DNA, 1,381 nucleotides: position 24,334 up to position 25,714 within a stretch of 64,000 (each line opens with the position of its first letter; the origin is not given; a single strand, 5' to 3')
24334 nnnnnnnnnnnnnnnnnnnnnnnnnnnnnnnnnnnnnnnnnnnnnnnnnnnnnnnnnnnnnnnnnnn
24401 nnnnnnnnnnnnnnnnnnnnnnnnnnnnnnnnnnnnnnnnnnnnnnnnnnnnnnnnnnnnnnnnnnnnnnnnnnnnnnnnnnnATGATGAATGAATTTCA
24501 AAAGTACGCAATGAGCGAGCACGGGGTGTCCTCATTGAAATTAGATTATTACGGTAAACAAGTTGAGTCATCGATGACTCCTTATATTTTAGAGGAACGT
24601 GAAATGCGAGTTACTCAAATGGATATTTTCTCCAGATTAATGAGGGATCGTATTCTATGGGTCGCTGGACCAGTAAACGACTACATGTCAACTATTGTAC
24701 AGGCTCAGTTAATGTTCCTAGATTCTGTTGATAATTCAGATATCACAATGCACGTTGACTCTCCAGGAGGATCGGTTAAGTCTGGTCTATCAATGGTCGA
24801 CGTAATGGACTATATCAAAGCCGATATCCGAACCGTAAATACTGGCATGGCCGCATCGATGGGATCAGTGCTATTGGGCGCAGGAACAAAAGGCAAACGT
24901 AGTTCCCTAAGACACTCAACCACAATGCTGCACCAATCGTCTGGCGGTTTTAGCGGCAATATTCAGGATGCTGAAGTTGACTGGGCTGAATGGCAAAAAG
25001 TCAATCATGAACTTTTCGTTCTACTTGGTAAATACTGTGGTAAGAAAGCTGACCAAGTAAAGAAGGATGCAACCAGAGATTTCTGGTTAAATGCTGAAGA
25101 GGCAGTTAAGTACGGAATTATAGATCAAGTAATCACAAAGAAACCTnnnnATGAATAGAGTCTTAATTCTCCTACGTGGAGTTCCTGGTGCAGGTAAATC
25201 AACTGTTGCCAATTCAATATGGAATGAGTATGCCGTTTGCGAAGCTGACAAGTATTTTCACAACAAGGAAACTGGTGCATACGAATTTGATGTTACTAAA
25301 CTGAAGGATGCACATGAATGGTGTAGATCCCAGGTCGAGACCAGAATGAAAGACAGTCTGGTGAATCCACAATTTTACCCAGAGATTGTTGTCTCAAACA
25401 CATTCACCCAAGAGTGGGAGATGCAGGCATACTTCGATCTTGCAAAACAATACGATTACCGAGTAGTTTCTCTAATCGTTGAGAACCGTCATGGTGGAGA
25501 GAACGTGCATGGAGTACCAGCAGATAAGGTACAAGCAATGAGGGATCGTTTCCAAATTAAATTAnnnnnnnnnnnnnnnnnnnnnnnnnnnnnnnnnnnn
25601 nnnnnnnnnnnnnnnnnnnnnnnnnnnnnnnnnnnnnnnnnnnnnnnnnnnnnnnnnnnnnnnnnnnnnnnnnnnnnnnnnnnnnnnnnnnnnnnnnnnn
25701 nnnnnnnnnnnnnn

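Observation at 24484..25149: Phage-encoded ClpP plus a separate ClpA/C-like double-AAA+ ATPase (50749..52731)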

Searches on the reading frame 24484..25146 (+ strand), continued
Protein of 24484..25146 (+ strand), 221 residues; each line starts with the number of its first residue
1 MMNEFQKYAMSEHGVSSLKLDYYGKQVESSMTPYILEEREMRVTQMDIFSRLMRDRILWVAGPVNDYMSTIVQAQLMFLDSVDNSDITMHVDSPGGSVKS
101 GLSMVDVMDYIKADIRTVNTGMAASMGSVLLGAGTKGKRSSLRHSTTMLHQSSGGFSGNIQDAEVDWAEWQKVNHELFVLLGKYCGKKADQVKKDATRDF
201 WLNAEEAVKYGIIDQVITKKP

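Call 58: find_related_loci(query=A2, collection=viral_contigs, flank=3000)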
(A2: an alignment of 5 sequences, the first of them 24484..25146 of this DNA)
Query A2 (221 aa) in viral_contigs; peptide patterns used: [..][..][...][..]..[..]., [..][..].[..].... (x = any residue, [..] = any of these).
596 stretches matched a pattern (row limit reached: there are more); 557 encode a relative of the query (tblastn E <= 1e-3); the best 80 are kept; 80 distinct loci.
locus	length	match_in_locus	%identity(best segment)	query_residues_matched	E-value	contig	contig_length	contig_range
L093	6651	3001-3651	95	1-217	9e-143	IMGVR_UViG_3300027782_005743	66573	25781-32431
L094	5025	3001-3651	95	1-217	8e-143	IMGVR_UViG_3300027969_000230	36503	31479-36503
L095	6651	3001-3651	95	1-217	2e-142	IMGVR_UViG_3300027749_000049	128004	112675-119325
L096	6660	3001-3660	92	1-220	2e-139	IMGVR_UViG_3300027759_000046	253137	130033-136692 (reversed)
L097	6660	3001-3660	89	1-220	1e-131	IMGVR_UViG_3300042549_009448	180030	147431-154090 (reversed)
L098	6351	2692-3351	88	1-220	2e-131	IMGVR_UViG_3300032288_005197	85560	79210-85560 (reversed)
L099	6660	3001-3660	88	1-220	3e-131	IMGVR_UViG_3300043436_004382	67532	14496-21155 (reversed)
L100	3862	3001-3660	89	1-220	7e-132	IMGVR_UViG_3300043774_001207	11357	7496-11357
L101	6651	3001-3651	86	4-220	3e-128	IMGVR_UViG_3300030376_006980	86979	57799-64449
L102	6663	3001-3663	84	1-221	6e-128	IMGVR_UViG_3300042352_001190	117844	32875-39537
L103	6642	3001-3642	86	4-217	2e-127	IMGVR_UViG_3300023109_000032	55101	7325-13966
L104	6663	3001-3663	83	1-221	3e-127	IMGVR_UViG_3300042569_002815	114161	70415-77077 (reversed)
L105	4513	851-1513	83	1-221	2e-127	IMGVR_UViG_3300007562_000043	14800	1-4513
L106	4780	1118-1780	83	1-221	3e-127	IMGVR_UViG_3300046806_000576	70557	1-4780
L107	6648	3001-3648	84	4-219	2e-125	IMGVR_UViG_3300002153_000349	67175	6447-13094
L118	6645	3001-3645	84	4-220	7e-124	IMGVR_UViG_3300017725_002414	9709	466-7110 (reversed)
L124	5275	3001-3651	81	3-219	2e-122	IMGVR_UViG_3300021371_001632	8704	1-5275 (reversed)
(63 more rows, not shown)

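Call 81: search_protein_families(library=pfam, proteins=[L118:2675-2977:+, L107:1809-2108:+, L124:2634-2984:+, L118:1822-2682:+, L107:929-1831:+, L103:2618-2986:+], max_evalue=0.01)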
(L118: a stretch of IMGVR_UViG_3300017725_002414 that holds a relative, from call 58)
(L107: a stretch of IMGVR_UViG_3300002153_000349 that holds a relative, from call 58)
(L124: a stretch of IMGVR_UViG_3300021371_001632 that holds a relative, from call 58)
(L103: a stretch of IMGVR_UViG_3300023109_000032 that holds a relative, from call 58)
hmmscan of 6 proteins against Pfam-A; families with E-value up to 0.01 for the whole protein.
L118:2675-2977:+ (101 aa): 0 families

L107:1809-2108:+ (100 aa): 0 families

L124:2634-2984:+ (117 aa): 0 families

L118:1822-2682:+ (287 aa): 1 family
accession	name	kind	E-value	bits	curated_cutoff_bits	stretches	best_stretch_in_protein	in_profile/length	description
PF00303.24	Thymidylat_synt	-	6.4e-18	65.3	24.3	1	6-220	2-223/266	Thymidylate synthase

L107:929-1831:+ (301 aa): 1 family
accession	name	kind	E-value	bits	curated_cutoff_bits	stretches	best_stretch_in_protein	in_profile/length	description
PF00303.24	Thymidylat_synt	-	1.1e-16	61.2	24.3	1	34-228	31-231/266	Thymidylate synthase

L103:2618-2986:+ (123 aa): 1 family
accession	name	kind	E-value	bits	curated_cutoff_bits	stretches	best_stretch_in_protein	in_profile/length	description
PF02142.27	MGS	-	5e-16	59.1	24.1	1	26-108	9-94/94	MGS-like domain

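Call 91: find_related_loci(query=A2, collection=genome_contigs, flank=2500)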
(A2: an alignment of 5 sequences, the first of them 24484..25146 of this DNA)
Query A2 (221 aa) in genome_contigs; peptide patterns used: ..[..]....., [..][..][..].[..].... (x = any residue, [..] = any of these).
600 stretches matched a pattern (row limit reached: there are more); 599 encode a relative of the query (tblastn E <= 1e-3); the best 80 are kept; 80 distinct loci.
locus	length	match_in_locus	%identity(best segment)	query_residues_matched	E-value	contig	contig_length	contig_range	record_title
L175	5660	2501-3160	50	4-221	1e-74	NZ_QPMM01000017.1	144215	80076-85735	Chitinophaga silvatica strain GDMCC 1.1288 contig17, whole genome shotgun sequence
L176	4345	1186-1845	50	1-219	7e-74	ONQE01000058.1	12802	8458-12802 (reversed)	uncultured Bacteroidales bacterium isolate RUG538 genome assembly, contig: scaffold_2194, whole genome shotgun sequence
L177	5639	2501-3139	53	4-219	2e-73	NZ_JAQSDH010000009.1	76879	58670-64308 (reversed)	MAG: Flavobacterium sp. isolate K-2018 MAG006 NODE_127_length_76879_cov_19.677353, whole genome shotgun sequence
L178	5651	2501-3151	52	3-219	2e-73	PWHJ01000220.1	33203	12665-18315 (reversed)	MAG: Bacteroidetes bacterium isolate T1Sed10_131 T1-Sed10-C854, whole genome shotgun sequence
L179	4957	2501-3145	51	4-220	2e-73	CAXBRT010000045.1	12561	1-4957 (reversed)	MAG TPA_asm: uncultured Flavobacteriales bacterium isolate SRR1209977_binner12_Refined_6 genome assembly, contig: ERZ294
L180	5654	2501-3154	51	3-220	1e-72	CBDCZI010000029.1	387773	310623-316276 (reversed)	MAG: Cytophagales bacterium isolate 4462668b-1476-464b-84a4-d900855ac25c genome assembly, contig: contig_29, whole genom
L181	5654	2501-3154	50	3-219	1e-72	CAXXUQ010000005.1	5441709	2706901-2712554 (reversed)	MAG: Prolixibacteraceae bacterium isolate 1ed242f1-85e3-4976-bbe6-76cf3140e050 genome assembly, contig: contig_5, whole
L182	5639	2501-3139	53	4-219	1e-72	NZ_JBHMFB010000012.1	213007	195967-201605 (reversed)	Flavobacterium paronense strain CECT 8460 GCM70011009_19, whole genome shotgun sequence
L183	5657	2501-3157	50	3-220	1e-72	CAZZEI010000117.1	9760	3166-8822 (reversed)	MAG TPA_asm: uncultured Flavobacteriaceae bacterium isolate binchicken_co186_310 genome assembly, contig: NODE_9376_leng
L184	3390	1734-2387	49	3-219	6e-73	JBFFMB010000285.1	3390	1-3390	MAG: Bacteroidales bacterium isolate Mix_mud18.2022.04.35 k141_945078_length_3390_cov_7.0000, whole genome shotgun seque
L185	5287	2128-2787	49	3-221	3e-72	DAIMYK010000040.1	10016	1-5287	MAG TPA_asm: Sediminibacterium sp. isolate CTOTU1231 NODE_5227_length_10016_cov_4.624736, whole genome shotgun sequence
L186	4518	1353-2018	48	4-221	4e-72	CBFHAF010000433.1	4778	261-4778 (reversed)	MAG TPA_asm: uncultured Chitinophaga sp. isolate SRR29654721_concoct_32 genome assembly, contig: ERZ27252565.8141, whole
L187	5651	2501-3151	49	3-221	2e-72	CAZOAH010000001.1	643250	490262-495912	MAG TPA_asm: uncultured Akkermansia sp. isolate SRP319275_co3_213 genome assembly, contig: NODE_2_length_643250_cov_27.6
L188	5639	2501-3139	51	4-219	6e-72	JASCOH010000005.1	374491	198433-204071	Flavobacteriaceae bacterium PS02334 NODE_5_length_374491_cov_19.530986, whole genome shotgun sequence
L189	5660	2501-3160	50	2-220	4e-72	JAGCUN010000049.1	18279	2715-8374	MAG: Bacteroidales bacterium isolate RGIG10135 Yak_Rumen-4__c2166226, whole genome shotgun sequence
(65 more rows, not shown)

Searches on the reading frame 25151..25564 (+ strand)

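Call 3: search_protein_families(library=pfam, proteins=[window:25151-25564:+], max_evalue=0.01)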
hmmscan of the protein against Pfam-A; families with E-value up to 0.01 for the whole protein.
window:25151-25564:+ (138 aa): 5 families
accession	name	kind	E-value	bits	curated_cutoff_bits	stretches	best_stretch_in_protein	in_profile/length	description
PF13671.12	AAA_33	-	4.3e-11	43.7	27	1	5-111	1-105/143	AAA domain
PF13238.12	AAA_18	-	0.00098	20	29.4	1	6-106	1-95/128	AAA domain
PF08433.16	KTI12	-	0.0012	18.9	22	1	5-70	3-68/271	Chromatin associated protein KTI12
PF00005.33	ABC_tran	-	0.0035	18.4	25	1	6-102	14-96/137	ABC transporter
PF09848.15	SLFN-g3_helicase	-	0.0039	17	24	1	4-33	2-26/354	Schlafen group 3, DNA/RNA helicase domain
